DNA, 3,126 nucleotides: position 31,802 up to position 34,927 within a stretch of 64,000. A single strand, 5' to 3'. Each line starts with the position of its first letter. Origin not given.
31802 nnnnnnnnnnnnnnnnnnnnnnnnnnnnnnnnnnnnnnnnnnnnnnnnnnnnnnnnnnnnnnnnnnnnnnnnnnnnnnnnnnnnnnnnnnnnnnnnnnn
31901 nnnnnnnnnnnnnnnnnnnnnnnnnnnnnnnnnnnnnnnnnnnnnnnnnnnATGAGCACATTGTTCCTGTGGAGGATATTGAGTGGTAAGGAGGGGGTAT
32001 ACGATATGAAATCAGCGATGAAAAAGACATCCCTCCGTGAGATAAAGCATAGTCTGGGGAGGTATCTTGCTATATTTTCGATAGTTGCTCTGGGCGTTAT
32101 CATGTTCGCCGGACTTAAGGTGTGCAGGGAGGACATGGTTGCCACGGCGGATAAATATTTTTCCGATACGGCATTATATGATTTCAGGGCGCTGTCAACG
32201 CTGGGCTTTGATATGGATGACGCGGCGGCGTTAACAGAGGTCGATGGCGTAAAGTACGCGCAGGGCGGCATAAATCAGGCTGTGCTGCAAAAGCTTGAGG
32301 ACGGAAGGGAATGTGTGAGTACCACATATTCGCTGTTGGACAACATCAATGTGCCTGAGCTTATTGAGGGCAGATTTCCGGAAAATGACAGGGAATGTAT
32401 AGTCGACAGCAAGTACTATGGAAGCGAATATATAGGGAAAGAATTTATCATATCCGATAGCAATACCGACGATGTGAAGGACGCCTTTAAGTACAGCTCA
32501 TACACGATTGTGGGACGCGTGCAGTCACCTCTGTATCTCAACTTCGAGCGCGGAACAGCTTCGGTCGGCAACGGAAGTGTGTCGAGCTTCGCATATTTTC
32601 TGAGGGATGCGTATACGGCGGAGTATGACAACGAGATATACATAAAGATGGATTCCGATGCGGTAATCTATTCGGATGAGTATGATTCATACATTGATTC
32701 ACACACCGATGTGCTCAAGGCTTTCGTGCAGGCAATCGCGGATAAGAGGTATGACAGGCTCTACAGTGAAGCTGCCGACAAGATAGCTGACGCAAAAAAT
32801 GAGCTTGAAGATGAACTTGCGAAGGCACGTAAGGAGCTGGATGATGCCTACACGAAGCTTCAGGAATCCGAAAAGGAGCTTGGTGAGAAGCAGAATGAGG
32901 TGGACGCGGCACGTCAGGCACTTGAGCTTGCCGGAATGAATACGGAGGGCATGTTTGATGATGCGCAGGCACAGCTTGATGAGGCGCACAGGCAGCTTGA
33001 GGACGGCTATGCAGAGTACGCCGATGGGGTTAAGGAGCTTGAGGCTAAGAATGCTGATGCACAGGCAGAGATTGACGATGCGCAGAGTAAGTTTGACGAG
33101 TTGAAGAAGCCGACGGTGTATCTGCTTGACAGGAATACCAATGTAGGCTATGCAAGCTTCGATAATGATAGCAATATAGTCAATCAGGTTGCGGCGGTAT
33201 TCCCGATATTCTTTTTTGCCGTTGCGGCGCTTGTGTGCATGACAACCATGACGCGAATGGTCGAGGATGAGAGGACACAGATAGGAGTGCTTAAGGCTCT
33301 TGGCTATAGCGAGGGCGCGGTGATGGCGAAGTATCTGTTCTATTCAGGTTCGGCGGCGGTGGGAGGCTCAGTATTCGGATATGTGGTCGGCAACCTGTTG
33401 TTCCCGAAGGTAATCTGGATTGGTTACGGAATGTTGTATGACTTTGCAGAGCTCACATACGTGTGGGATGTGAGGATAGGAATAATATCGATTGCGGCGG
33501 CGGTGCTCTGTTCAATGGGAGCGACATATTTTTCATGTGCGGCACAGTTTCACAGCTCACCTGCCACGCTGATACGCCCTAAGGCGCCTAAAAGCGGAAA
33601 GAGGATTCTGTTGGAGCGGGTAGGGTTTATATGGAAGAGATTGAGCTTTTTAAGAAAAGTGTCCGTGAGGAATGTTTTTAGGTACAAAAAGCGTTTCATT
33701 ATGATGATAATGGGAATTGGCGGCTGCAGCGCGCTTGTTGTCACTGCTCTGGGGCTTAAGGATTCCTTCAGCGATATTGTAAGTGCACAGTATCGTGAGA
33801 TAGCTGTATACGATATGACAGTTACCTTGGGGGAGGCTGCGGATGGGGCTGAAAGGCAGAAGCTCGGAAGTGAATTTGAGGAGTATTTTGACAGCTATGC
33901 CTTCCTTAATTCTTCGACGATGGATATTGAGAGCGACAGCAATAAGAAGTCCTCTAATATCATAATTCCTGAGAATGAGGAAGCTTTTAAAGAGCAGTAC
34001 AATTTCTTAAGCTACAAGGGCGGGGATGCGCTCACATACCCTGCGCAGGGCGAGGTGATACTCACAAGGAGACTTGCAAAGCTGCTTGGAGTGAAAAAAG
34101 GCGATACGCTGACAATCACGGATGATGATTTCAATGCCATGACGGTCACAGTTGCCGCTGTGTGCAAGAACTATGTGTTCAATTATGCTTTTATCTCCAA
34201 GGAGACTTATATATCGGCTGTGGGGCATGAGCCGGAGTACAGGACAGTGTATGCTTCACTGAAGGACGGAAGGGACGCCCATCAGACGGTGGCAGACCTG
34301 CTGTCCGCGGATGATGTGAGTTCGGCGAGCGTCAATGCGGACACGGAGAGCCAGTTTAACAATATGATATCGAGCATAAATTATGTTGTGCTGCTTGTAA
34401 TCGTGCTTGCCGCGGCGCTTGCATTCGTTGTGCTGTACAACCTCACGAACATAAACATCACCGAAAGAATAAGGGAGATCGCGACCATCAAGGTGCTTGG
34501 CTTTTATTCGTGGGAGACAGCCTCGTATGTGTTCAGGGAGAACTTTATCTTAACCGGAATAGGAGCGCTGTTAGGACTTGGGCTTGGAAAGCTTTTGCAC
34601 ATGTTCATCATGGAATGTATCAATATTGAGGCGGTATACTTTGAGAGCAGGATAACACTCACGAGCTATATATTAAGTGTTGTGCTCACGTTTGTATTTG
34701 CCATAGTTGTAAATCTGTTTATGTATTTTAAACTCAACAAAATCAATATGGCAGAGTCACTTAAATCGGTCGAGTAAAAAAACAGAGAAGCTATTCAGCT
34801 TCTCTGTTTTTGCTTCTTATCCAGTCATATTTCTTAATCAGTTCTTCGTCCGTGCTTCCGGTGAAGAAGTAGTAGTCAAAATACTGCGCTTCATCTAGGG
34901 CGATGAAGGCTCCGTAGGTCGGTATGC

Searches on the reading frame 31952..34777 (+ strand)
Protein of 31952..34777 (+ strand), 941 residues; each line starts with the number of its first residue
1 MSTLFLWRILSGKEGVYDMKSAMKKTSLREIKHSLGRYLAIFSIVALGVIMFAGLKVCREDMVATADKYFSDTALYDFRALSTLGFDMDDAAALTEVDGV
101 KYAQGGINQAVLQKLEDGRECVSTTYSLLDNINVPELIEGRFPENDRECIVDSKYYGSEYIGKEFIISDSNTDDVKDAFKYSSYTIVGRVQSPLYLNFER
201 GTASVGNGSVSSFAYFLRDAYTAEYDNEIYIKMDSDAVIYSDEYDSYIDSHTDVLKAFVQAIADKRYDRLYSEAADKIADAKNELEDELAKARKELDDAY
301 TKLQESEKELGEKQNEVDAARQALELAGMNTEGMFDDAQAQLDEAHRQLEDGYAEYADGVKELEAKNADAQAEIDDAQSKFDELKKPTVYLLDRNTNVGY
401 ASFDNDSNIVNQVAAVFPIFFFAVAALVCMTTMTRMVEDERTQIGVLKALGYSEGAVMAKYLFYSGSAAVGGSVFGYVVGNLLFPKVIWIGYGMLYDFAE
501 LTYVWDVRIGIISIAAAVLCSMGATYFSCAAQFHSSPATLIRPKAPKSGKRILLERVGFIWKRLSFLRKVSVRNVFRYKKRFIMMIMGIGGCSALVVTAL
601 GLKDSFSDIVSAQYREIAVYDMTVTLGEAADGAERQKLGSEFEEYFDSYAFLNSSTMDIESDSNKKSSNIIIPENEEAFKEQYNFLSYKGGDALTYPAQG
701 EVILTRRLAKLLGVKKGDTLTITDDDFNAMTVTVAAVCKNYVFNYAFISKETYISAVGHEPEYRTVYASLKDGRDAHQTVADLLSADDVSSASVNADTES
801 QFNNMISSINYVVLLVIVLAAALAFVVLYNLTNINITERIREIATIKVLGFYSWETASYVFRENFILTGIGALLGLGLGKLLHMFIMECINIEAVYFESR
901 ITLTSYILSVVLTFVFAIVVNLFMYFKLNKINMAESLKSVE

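Call 58: search_protein_families(library=pfam, proteins=[window:31952-34777:+], max_evalue=0.0001)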
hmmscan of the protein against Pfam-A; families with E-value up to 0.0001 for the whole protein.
window:31952-34777:+ (941 aa): 4 families
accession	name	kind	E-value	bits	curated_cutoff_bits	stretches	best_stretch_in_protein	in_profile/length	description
PF02687.27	FtsX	-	1.8e-25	89.8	25.5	2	815-932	2-119/120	FtsX-like permease C-terminal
PF12704.14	MacB_PCD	-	6.6e-11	43.3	27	1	585-783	8-204/207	MacB-like periplasmic core domain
PF14362.11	DUF4407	-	1.2e-06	28.5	31.3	1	252-425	99-274/297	Domain of unknown function (DUF4407)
PF05911.16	FPP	-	4.2e-05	22.5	40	1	265-386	691-811/871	Filament-like plant protein, long coiled-coil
